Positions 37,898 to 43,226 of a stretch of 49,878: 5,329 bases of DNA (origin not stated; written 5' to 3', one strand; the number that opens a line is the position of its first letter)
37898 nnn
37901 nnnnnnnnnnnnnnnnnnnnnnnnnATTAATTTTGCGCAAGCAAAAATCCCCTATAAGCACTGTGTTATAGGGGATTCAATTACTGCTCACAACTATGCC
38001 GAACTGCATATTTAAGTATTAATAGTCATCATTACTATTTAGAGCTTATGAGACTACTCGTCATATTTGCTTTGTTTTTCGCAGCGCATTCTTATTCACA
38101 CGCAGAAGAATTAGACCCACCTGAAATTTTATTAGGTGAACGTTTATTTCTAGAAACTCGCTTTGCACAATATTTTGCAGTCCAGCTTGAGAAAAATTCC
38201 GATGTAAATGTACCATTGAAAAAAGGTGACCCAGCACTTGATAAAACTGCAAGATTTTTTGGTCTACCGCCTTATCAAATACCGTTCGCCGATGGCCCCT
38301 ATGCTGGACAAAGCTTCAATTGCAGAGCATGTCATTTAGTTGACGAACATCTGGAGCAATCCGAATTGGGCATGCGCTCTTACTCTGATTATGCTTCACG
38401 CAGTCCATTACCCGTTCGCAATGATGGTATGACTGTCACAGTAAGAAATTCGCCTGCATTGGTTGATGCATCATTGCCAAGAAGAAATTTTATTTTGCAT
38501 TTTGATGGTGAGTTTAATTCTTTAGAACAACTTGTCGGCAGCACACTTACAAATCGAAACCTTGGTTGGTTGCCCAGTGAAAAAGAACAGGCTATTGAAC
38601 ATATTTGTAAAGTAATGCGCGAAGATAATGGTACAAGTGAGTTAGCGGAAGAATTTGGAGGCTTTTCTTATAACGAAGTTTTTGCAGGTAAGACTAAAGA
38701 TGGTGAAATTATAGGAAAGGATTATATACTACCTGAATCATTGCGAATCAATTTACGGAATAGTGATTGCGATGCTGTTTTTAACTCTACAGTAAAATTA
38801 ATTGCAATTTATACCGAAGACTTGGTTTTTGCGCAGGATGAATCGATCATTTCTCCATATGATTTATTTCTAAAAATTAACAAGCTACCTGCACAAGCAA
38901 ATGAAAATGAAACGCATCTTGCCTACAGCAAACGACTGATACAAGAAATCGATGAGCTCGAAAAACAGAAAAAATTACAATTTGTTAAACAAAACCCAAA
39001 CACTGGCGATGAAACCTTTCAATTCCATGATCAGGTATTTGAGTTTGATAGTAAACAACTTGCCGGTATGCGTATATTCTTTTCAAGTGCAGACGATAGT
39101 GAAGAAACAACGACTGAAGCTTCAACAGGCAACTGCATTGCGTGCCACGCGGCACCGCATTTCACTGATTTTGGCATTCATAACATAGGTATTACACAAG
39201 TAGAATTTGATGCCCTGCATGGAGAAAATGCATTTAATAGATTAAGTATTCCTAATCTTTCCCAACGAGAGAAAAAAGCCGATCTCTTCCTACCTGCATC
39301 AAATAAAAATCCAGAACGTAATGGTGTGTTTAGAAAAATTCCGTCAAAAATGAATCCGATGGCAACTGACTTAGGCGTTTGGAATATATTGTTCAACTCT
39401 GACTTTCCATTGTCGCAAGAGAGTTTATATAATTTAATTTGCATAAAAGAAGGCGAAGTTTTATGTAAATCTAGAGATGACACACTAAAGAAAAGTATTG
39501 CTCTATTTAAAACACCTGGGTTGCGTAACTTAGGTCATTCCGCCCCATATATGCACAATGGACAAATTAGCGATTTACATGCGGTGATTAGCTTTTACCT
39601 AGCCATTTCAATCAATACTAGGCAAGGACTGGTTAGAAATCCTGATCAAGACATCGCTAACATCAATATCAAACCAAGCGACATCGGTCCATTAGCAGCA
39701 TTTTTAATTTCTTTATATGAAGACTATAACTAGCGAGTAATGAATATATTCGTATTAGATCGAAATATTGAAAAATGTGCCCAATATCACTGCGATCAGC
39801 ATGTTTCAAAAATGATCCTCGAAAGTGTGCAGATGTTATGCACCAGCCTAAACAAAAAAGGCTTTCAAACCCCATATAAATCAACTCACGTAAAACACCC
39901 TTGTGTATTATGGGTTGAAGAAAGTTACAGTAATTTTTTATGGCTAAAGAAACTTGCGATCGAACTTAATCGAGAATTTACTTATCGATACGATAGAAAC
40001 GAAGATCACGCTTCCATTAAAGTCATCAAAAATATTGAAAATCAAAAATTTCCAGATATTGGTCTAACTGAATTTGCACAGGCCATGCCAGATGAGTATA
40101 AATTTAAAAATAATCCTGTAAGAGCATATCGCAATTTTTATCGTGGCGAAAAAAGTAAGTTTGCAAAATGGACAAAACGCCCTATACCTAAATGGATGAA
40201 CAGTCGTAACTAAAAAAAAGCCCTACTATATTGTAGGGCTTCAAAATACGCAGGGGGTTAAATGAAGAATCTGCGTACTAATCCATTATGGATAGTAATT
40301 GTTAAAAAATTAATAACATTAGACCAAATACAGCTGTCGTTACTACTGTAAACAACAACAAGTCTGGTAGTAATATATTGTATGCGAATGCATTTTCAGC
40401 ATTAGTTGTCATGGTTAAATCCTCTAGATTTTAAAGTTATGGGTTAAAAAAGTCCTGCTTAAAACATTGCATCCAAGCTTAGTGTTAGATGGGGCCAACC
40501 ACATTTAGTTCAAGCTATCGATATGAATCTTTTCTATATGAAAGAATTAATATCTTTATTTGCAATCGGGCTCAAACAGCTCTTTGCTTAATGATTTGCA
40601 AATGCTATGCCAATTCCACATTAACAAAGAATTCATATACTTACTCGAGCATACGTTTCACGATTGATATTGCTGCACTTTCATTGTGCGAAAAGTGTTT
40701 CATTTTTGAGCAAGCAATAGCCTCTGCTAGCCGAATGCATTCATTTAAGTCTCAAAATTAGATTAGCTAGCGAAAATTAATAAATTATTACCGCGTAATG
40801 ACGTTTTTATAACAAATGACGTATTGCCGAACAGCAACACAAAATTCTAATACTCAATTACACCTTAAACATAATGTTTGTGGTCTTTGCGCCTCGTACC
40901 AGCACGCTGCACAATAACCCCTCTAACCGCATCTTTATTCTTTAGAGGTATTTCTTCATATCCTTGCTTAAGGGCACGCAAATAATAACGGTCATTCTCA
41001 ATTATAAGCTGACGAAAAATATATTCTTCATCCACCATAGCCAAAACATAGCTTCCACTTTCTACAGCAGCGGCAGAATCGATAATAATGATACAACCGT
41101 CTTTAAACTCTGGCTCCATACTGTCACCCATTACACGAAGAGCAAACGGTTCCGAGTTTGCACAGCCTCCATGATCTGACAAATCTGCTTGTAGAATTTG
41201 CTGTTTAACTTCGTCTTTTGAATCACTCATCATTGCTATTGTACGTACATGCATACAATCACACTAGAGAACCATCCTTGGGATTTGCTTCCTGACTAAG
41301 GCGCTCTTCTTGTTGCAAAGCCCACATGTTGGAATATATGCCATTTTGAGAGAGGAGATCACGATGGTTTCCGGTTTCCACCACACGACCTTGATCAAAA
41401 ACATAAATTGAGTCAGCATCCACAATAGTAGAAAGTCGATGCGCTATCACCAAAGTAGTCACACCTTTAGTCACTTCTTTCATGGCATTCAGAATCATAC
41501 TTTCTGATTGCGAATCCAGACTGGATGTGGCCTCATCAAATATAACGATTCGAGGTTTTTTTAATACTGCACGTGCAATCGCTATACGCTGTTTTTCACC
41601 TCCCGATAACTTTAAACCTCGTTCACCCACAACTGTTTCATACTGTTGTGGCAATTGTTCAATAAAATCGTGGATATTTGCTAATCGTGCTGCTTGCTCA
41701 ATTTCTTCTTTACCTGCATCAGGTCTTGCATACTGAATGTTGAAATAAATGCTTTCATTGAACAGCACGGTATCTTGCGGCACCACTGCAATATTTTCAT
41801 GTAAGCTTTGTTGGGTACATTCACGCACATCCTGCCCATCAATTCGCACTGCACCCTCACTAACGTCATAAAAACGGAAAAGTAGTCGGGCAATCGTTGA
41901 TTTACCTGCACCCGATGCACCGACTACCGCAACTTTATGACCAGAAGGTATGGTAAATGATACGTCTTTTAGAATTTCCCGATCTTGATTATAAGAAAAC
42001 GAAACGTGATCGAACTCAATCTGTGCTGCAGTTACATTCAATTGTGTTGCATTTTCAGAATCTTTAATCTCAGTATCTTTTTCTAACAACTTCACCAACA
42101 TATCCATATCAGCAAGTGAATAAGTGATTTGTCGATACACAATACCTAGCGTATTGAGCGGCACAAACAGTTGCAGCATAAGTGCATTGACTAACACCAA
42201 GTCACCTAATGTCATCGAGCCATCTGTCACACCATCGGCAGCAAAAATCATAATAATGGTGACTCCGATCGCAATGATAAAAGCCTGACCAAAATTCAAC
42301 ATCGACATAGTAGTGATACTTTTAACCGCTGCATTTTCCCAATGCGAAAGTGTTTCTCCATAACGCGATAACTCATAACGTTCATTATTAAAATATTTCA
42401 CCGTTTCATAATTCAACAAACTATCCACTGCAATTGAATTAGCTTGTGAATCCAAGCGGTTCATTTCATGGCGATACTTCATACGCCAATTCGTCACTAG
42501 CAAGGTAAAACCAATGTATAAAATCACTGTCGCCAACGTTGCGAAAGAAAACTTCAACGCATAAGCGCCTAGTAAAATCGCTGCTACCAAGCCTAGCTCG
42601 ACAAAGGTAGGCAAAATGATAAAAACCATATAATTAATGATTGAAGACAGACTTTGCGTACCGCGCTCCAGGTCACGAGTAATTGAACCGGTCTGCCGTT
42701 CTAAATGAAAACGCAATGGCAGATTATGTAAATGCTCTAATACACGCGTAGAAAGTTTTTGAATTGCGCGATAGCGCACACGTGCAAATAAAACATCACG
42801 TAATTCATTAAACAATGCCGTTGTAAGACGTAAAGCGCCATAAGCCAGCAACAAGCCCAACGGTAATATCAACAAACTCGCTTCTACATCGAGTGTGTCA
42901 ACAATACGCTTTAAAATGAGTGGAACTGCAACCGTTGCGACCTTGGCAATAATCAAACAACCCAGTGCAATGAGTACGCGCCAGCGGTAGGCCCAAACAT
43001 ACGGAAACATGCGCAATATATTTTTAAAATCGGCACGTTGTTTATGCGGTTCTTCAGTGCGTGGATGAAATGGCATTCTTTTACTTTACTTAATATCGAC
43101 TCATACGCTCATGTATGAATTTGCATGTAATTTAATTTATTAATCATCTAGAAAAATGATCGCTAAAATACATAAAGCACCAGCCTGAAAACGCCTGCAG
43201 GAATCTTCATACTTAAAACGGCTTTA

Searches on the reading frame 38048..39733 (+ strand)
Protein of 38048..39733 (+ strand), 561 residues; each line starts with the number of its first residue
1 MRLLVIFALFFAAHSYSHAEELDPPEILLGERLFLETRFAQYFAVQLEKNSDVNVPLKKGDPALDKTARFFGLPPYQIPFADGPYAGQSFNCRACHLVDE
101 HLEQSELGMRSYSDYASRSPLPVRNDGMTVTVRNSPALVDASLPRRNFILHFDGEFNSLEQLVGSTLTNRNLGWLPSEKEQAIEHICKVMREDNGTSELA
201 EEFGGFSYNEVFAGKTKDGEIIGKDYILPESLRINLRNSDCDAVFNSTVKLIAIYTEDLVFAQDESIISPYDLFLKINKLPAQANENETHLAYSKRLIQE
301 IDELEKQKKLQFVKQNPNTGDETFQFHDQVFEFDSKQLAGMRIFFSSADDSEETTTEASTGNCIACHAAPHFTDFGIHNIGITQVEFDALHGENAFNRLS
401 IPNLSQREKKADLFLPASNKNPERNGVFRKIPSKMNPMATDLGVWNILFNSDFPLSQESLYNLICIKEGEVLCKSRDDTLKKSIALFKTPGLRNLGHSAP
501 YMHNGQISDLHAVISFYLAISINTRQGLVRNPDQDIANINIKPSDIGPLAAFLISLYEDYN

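Call 116: search_protein_families(library=pfam, proteins=[window:38048-39733:+], max_evalue=0.0001)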
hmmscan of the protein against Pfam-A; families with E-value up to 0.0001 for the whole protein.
window:38048-39733:+ (561 aa): 1 family
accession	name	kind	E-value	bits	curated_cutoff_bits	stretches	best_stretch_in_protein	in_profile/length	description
PF03150.19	CCP_MauG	-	7.4e-05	23.9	25.6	0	88-213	20-115/149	Di-haem cytochrome c peroxidase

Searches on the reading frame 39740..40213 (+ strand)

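Call 116: search_protein_families(library=pfam, proteins=[window:39740-40213:+], max_evalue=0.0001)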
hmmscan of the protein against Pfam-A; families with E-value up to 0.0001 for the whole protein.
window:39740-40213:+ (157 aa): 1 family
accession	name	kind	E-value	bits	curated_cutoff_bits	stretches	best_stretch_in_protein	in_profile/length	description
PF03013.19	Pyr_excise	-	9.5e-06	26.3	23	1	1-90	1-79/81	Pyrimidine dimer DNA glycosylase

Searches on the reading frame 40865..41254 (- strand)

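Call 116: search_protein_families(library=pfam, proteins=[window:40865-41254:-], max_evalue=0.0001)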
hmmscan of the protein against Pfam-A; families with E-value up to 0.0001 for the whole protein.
window:40865-41254:- (129 aa): 1 family
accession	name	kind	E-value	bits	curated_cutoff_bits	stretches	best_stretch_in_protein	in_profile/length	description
PF00717.28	Peptidase_S24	-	1.5e-18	67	23.3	1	32-111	31-112/116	Peptidase S24-like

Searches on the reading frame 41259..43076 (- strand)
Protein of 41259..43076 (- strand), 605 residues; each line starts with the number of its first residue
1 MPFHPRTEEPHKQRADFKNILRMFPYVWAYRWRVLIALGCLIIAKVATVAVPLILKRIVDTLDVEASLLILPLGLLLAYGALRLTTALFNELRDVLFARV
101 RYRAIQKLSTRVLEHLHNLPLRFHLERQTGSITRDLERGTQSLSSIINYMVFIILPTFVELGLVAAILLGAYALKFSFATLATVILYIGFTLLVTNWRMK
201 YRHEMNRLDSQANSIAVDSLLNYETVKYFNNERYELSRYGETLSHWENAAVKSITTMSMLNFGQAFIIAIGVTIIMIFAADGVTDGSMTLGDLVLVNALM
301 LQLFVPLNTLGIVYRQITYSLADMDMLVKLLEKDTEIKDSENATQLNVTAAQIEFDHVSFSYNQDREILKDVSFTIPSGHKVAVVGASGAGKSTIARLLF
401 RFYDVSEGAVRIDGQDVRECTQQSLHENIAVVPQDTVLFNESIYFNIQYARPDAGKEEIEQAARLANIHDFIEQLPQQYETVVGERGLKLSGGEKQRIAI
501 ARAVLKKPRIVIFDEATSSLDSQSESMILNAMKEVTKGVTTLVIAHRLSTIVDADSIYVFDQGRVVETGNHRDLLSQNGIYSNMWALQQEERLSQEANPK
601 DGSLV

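Call 118: search_protein_families(library=pfam, proteins=[window:41259-43076:-], max_evalue=0.0001)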
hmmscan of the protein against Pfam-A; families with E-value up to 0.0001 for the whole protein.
window:41259-43076:- (605 aa): 4 families
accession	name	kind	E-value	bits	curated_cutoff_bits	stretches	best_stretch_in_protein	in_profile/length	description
PF00664.28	ABC_membrane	-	1e-40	140.6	28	1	35-307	2-274/274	ABC transporter transmembrane region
PF00005.33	ABC_tran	-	4.1e-34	118.6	25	1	369-518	1-137/137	ABC transporter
PF02463.25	SMC_N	-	1.5e-07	31.6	40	1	384-558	29-209/220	RecF/RecN/SMC N terminal domain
PF06414.18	Zeta_toxin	-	8.1e-05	22.6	22.3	0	383-420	20-57/199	Zeta toxin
